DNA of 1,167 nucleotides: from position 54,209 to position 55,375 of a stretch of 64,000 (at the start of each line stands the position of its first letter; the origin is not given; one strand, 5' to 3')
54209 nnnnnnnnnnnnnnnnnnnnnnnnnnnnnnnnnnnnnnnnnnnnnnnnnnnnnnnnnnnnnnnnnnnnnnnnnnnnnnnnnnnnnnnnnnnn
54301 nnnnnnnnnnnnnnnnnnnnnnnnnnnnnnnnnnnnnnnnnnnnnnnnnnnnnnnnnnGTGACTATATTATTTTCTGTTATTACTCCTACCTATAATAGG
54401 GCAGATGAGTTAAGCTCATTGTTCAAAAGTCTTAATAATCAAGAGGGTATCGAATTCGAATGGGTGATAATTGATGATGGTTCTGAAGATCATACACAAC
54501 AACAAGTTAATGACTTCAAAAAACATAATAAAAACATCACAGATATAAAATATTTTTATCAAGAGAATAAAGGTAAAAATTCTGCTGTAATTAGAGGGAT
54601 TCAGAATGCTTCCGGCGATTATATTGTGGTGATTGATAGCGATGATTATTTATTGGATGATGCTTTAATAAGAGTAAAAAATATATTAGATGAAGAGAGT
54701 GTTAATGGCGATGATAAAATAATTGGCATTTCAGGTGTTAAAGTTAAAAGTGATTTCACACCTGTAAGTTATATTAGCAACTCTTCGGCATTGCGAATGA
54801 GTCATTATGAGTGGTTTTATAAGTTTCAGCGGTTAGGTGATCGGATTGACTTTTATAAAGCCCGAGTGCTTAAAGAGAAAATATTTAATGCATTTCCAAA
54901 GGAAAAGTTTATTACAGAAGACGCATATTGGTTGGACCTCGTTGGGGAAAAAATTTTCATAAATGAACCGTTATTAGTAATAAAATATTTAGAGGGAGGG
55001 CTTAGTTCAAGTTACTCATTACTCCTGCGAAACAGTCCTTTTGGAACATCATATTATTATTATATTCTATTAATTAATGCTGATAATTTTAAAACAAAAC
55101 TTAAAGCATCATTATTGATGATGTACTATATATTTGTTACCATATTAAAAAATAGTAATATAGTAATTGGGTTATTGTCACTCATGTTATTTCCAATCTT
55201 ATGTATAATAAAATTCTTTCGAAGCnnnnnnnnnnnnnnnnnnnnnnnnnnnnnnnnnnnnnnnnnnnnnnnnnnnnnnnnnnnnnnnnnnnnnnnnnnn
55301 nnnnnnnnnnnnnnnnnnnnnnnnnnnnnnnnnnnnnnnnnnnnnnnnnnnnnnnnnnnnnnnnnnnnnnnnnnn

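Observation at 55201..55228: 28-nt overlap between the GT2 gene and the downstream membrane-protein ORF in the O-antigen cluster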

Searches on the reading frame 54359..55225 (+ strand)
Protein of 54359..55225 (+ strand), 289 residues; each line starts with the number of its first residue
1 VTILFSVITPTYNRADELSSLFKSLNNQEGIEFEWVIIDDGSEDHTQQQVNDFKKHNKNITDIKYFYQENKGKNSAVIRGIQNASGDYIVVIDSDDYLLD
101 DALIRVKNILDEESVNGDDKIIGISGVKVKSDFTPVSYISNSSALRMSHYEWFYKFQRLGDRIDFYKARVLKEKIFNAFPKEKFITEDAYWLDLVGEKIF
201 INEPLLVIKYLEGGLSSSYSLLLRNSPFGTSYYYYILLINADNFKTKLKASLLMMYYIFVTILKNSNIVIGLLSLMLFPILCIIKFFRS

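Call 3: search_protein_families(library=pfam, proteins=[window:54359-55225:+], max_evalue=0.01)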
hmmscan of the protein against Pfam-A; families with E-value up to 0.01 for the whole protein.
window:54359-55225:+ (289 aa): 3 families
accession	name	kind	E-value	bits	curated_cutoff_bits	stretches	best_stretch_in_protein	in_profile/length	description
PF00535.33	Glycos_transf_2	-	1.6e-27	96.9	23.3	1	6-114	1-107/168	Glycosyl transferase family 2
PF10111.15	Glyco_tranf_2_2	-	1.3e-08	35.2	27.3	1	31-109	28-105/276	Glycosyltransferase like family 2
PF13641.12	Glyco_tranf_2_3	-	2e-06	28.4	27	1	5-114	3-115/230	Glycosyltransferase like family 2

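Call 7: search_protein_families(library=ncbifam, proteins=[window:54359-55225:+], max_evalue=0.01)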
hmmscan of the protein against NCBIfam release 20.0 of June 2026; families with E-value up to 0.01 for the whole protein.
window:54359-55225:+ (289 aa): 23 families
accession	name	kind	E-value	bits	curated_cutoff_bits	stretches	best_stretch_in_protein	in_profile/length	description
NF041875.1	EPS_EpsD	equivalog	6.3e-19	68.5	370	1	6-98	2-92/325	exopolysaccharide biosynthesis glycosyltransferase EpsD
NF007482.0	PRK10073.1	equivalog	7.9e-18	64.5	423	1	4-101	7-101/334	glycosyltransferase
TIGR03937.1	PgaC_IcaA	equivalog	9.7e-17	61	422.3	1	5-104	47-144/407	poly-beta-1,6-N-acetyl-D-glucosamine synthase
NF038302.1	EPS_HpsE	equivalog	1.1e-15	57.4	300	1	5-99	3-100/307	hormogonium polysaccharide biosynthesis glycosyltransferase HpsE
NF047683.1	TeichurnBiosyTuaG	equivalog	2.6e-15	56.7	400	1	4-108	7-109/252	teichuronic acid biosynthesis protein TuaG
NF050050.1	ProtGlycPglI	equivalog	5.8e-15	55.4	500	1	5-200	4-191/306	GalNAc(5)-diNAcBac-PP-undecaprenol beta-1,3-glucosyltransferase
TIGR04009.1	wcaE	equivalog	6.2e-13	48.6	369.2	1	4-155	2-153/248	colanic acid biosynthesis glycosyltransferase WcaE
NF047588.1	GlcsyltransPgfSStrep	equivalog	4.1e-12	45.9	500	1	6-95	4-95/308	glycosyltransferase PgfS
TIGR03111.1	glyc2_xrt_Gpos1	hypoth_equivalog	3e-11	42.8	363.95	1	6-198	52-241/439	TIGR03111 family XrtG-associated glycosyltransferase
TIGR04283.1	glyco_like_mftF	equivalog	4.3e-11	42.8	182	1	6-114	2-101/221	TIGR04283 family arsenosugar biosynthesis glycosyltransferase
TIGR04440.1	glyco_TIGR04440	domain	2.8e-09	37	70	1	6-113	3-109/215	TIGR00180 family glycosyltransferase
NF038299.1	EPS_HpsN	equivalog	3.3e-09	36.1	425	1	5-108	3-105/317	hormogonium polysaccharide biosynthesis glycosyltransferase HpsN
NF053739.1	GlytfEpsEBac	equivalog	4.4e-09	35.7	450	1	6-113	4-110/265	glycosyltransferase EpsE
NF007986.1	PRK10714.1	equivalog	5e-09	35.6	529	1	6-96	9-101/316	undecaprenyl-phosphate 4-deoxy-4-formamido-L-arabinose transferase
TIGR04242.1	nodulat_NodC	equivalog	5.4e-09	35.5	550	1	6-115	51-161/395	chitooligosaccharide synthase NodC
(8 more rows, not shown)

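Call 23: find_homologous_proteins(query=window:54359-55225:+, max_evalue=1e-10)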
Query window:54359-55225:+ (289 aa): 140 proteins with E <= 1e-10 among 1443 candidates; the best 120 are listed.
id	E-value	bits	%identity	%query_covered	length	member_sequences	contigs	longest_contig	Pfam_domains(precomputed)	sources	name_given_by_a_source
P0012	5.3e-185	631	100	100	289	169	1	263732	PF10111.15,PF13641.13,PF00535.33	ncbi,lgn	-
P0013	5.6e-119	415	65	100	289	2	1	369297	PF10111.15,PF13641.13,PF00535.33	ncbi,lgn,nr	ncbi:glycosyltransferase family 2 protein [Citrobacter sedlakii]|nr:glycosyltransferase family 2 pro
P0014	1.2e-117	410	64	100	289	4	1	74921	PF10111.15,PF13641.13,PF00535.33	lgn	-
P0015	1.2e-113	397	60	100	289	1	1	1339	PF10111.15,PF13641.13,PF00535.33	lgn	-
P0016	8.2e-110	384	59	100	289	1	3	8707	PF10111.15,PF00535.33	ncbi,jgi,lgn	-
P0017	2.1e-108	380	59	100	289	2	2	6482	PF10111.15,PF00535.33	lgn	-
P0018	3.1e-108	379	59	100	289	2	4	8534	PF10111.15,PF00535.33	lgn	-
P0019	4.7e-108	379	60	100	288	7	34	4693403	PF10111.15,PF00535.33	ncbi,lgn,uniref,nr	ncbi:glycosyltransferase family 2 protein [Salmonella enterica]|uniref:Glycosyltransferase n=1 Tax=S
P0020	3.8e-107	376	56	100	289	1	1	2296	PF10111.15,PF00535.33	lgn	-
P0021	3.6e-103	363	61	93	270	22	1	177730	PF10111.15,PF00535.33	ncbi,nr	ncbi:glycosyltransferase family 2 protein, partial [Salmonella enterica]|nr:glycosyltransferase fami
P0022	5.0e-76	274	47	100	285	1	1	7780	PF10111.15,PF13641.13,PF00535.33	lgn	-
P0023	6.1e-43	165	39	89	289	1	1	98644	PF10111.15,PF00535.33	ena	-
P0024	1.4e-42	164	39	89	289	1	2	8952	PF10111.15,PF00535.33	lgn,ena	-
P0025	1.8e-40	157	36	90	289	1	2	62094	PF10111.15,PF00535.33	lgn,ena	-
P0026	2.8e-40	156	36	90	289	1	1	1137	PF10111.15,PF13641.13,PF00535.33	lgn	-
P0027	3.8e-39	153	40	89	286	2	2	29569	PF10111.15,PF13641.13,PF00535.33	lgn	-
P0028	4.6e-39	152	37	89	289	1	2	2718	PF10111.15,PF00535.33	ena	-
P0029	1.1e-38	151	39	89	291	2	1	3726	PF10111.15,PF00535.33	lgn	-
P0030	8.8e-35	138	34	87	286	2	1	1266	PF10111.15,PF00535.33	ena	-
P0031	6.5e-34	136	34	86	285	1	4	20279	PF10111.15,PF13641.13,PF00535.33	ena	-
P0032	2.5e-33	134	33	90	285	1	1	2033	PF10111.15,PF13641.13,PF00535.33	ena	-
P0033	3.4e-33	133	34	88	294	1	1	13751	PF10111.15,PF13641.13,PF00535.33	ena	-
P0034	5.0e-33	133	32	93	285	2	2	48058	PF10111.15,PF13641.13,PF00535.33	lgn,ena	-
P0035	7.4e-33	132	33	91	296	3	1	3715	PF10111.15,PF13641.13,PF00535.33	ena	-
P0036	8.8e-33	132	35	87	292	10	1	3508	PF10111.15,PF13641.13,PF00535.33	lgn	-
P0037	9.2e-33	132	33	86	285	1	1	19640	PF10111.15,PF13641.13,PF00535.33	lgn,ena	-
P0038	9.8e-33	132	33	86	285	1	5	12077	PF10111.15,PF13641.13,PF00535.33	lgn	-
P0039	1.1e-32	131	33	86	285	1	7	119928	PF10111.15,PF13641.13,PF00535.33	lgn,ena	-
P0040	1.4e-32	131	33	86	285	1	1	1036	PF10111.15,PF13641.13,PF00535.33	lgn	-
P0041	1.6e-32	131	33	86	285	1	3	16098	PF10111.15,PF13641.13,PF00535.33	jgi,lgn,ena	jgi:glycosyltransferase involved in cell wall biosynthesis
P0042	1.6e-32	131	31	99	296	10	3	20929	PF10111.15,PF00535.33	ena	-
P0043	1.6e-32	131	33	90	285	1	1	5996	PF10111.15,PF13641.13,PF00535.33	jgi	-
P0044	1.7e-32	131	33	90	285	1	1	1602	PF10111.15,PF13641.13,PF00535.33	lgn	-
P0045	2.3e-32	130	33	86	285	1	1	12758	PF10111.15,PF13641.13,PF00535.33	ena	-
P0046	2.6e-32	130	32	90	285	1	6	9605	PF10111.15,PF13641.13,PF00535.33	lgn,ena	-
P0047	4.1e-32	130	33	86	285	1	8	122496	PF10111.15,PF13641.13,PF00535.33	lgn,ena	-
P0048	4.3e-32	130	37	80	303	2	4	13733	PF00535.33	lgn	-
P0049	5.7e-32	129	32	93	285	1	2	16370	PF10111.15,PF13641.13,PF00535.33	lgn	-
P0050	5.8e-32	129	33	86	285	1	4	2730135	PF10111.15,PF13641.13,PF00535.33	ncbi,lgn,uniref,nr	ncbi:glycosyltransferase family A protein [Prevotella sp. Rep29]|uniref:glycosyltransferase family 2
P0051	7.0e-32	129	32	98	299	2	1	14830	PF00535.33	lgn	-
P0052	1.1e-31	128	33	87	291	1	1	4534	PF13641.13,PF00535.33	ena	-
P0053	1.5e-31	128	33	86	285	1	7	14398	PF10111.15,PF13641.13,PF00535.33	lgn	-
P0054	1.6e-31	128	32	90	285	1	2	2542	PF10111.15,PF13641.13,PF00535.33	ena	-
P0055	1.8e-31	127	33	79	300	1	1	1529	PF10111.15,PF00535.33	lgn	-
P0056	2.1e-31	127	31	90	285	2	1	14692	PF10111.15,PF13641.13,PF00535.33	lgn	-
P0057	4.8e-31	126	31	90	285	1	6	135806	PF10111.15,PF13641.13,PF00535.33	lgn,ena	-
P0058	4.9e-31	126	32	92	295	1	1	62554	PF13641.13,PF00535.33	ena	-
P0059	5.0e-31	126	32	86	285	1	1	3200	PF10111.15,PF13641.13,PF00535.33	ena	-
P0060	7.5e-31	125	32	86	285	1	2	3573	PF10111.15,PF13641.13,PF00535.33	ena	-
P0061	8.5e-31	125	32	86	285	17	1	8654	PF10111.15,PF13641.13,PF00535.33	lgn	-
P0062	9.1e-30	122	33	96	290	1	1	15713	PF10111.15,PF00535.33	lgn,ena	-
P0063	1.7e-29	121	36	78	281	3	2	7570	PF10111.15,PF00535.33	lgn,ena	-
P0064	3.4e-29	120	34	89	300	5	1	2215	PF00535.33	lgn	-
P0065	3.8e-29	120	33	74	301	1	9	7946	PF00535.33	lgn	-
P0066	1.0e-28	118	34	91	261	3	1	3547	PF10111.15,PF00535.33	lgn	-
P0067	1.9e-28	118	36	80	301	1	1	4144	PF10111.15,PF00535.33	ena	-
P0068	2.6e-28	117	32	91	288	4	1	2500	PF10111.15,PF13641.13,PF00535.33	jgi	-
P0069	3.2e-28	117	33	79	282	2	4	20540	PF10111.15,PF00535.33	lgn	-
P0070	3.4e-28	117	34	96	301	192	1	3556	PF10111.15,PF00535.33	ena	-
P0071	4.3e-28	116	34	87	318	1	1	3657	PF10111.15,PF00535.33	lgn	-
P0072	7.7e-28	116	37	80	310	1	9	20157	PF10111.15,PF00535.33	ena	-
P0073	8.7e-28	115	31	98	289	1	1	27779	PF10111.15,PF00535.33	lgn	-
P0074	9.1e-28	115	32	86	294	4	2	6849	PF13641.13,PF00535.33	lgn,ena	-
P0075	1.1e-27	115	32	99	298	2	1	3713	PF10111.15,PF00535.33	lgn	-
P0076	2.7e-27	114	32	89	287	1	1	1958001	PF10111.15,PF13641.13,PF00535.33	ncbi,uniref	ncbi:glycosyltransferase family 2 protein [Chryseobacterium sp. GP-SGM7]|uniref:glycosyltransferase 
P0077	5.2e-27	113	33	88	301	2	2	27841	PF10111.15,PF00535.33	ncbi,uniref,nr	ncbi:glycosyltransferase family A protein [Myroides odoratimimus]|uniref:glycosyltransferase family 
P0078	9.7e-27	112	33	90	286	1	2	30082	PF10111.15,PF13641.13,PF00535.33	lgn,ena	-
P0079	1.1e-26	112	30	87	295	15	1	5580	PF10111.15,PF00535.33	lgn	-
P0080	4.9e-26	110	31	95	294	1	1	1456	PF00535.33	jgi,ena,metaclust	metaclust:\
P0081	1.1e-25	109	28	88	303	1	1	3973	PF10111.15,PF13641.13,PF11316.15,PF00535.33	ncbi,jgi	jgi:glycosyltransferase involved in cell wall biosynthesis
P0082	1.2e-25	108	34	78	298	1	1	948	PF10111.15,PF13641.13,PF00535.33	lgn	-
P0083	2.4e-25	107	31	91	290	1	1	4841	PF10111.15,PF13641.13,PF00535.33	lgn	-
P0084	2.6e-25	107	37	74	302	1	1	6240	PF10111.15,PF13641.13,PF00535.33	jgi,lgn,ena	-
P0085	4.5e-25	107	34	75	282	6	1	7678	PF10111.15,PF13641.13,PF00535.33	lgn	-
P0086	2.1e-24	104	35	70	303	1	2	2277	PF10111.15,PF13641.13,PF00535.33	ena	-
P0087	3.4e-24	104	33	65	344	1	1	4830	PF13641.13,PF00535.33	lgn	-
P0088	6.8e-24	103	32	95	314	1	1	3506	PF13641.13,PF00535.33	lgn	-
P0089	1.6e-23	101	31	92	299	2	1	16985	PF10111.15,PF00535.33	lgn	-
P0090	3.3e-23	100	35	81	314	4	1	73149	PF10111.15,PF13641.13,PF00535.33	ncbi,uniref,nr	ncbi:glycosyltransferase family A protein [Coleofasciculus sp. FACHB-129]|uniref:glycosyltransferase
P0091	3.6e-23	100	29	98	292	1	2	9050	PF10111.15,PF00535.33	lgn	-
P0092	4.5e-23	100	31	80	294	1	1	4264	PF10111.15,PF00535.33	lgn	-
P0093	9.1e-23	99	32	98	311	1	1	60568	PF10111.15,PF00535.33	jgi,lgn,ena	-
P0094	1.1e-22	99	29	89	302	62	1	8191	PF10111.15,PF00535.33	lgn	-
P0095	3.7e-22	97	29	89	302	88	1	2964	PF10111.15,PF00535.33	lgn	-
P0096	4.3e-22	97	30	89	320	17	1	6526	PF10111.15,PF00535.33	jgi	-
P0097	2.8e-21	94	31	73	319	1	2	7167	PF10111.15,PF00535.33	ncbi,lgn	ncbi:MAG: glycosyltransferase [Verrucomicrobiota bacterium]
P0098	3.2e-21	94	28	98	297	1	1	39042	PF10111.15,PF00535.33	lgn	-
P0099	5.0e-21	93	33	74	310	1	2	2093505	PF10111.15,PF00535.33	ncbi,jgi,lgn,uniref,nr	ncbi:glycosyltransferase [Pusillimonas sp. TS35]|uniref:glycosyltransferase family 2 protein n=1 Tax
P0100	6.3e-21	93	32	99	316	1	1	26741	PF13641.13,PF00535.33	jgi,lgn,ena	-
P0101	8.7e-21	92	33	73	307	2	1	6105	PF10111.15,PF13641.13,PF00535.33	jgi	-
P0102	3.8e-20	90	35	86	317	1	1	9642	PF00535.33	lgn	-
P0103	4.6e-20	90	30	91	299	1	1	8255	PF10111.15,PF00535.33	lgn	-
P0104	7.1e-20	89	33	73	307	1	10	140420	PF10111.15,PF00535.33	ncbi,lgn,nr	ncbi:MAG: glycosyltransferase family A protein [Methylotenera sp.]|nr:glycosyltransferase family A p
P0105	2.2e-19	88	32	73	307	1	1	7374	PF10111.15,PF13641.13,PF00535.33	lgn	-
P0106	4.0e-19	87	29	78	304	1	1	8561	PF10111.15,PF00535.33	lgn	-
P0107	8.7e-19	86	37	54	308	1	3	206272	PF10111.15,PF13641.13,PF00535.33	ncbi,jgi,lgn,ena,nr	ncbi:MAG: glycosyltransferase family 2 protein [Butyrivibrio sp.]|nr:glycosyltransferase family 2 pr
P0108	1.0e-18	86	32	73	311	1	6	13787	PF13641.13,PF00535.33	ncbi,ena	-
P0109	1.1e-18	86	30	80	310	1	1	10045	PF00535.33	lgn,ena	-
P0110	3.0e-18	84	35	71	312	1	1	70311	PF00535.33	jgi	jgi:glycosyltransferase involved in cell wall biosynthesis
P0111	4.7e-18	84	32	71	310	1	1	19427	PF00535.33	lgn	-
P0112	5.7e-18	83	48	34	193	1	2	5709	PF10111.15,PF13641.13,PF00535.33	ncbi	-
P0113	5.9e-18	83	32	80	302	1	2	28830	PF10111.15,PF00535.33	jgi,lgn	jgi:glycosyltransferase involved in cell wall biosynthesis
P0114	8.2e-18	83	28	89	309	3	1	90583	PF10111.15,PF13641.13,PF00535.33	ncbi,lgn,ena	-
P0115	6.0e-17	80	46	38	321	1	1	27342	PF13641.13,PF00535.33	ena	-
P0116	2.5e-16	78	32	71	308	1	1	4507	PF00535.33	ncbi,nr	ncbi:MAG: glycosyltransferase family 2 protein [Cyanobacteria bacterium NC_groundwater_1444_Ag_S-0.6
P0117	3.0e-16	78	42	44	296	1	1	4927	PF10111.15,PF13641.13,PF00535.33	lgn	-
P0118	5.1e-16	77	45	40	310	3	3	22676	PF00535.33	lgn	-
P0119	5.8e-16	77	45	35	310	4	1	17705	PF10111.15,PF00535.33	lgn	-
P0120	5.7e-15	73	46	39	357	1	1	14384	PF13632.13,PF10111.15,PF13641.13,PF00535.33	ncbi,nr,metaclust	ncbi:MAG: hypothetical protein A2144_11180 [Chloroflexi bacterium RBG_16_50_9]|nr:MAG: hypothetical 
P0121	1.4e-14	72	44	33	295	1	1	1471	PF10111.15,PF13641.13,PF00535.33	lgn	-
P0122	1.9e-14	72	30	81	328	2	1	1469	PF10111.15,PF13641.13,PF00535.33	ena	-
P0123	2.7e-14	71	46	37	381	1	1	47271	PF13632.13,PF10111.15,PF13641.13,PF00535.33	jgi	jgi:glycosyltransferase involved in cell wall biosynthesis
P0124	3.5e-14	71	41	39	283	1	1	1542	PF10111.15,PF13641.13,PF00535.33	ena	-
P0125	1.2e-13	69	42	39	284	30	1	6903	PF10111.15,PF13641.13,PF00535.33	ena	-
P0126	1.5e-13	69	38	40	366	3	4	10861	PF10111.15,PF13641.13,PF00535.33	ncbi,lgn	-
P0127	2.3e-13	68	39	46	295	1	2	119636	PF10111.15,PF13641.13,PF00535.33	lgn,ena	-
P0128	2.3e-13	68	47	35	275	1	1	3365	PF10111.15,PF13641.13,PF00535.33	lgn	-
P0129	2.5e-13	68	37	43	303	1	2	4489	PF10111.15,PF13641.13,PF00535.33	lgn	-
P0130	2.9e-13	68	32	74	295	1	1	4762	PF10111.15,PF13641.13,PF00535.33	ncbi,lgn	-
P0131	3.3e-13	68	44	34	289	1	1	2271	PF10111.15,PF13641.13,PF00535.33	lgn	-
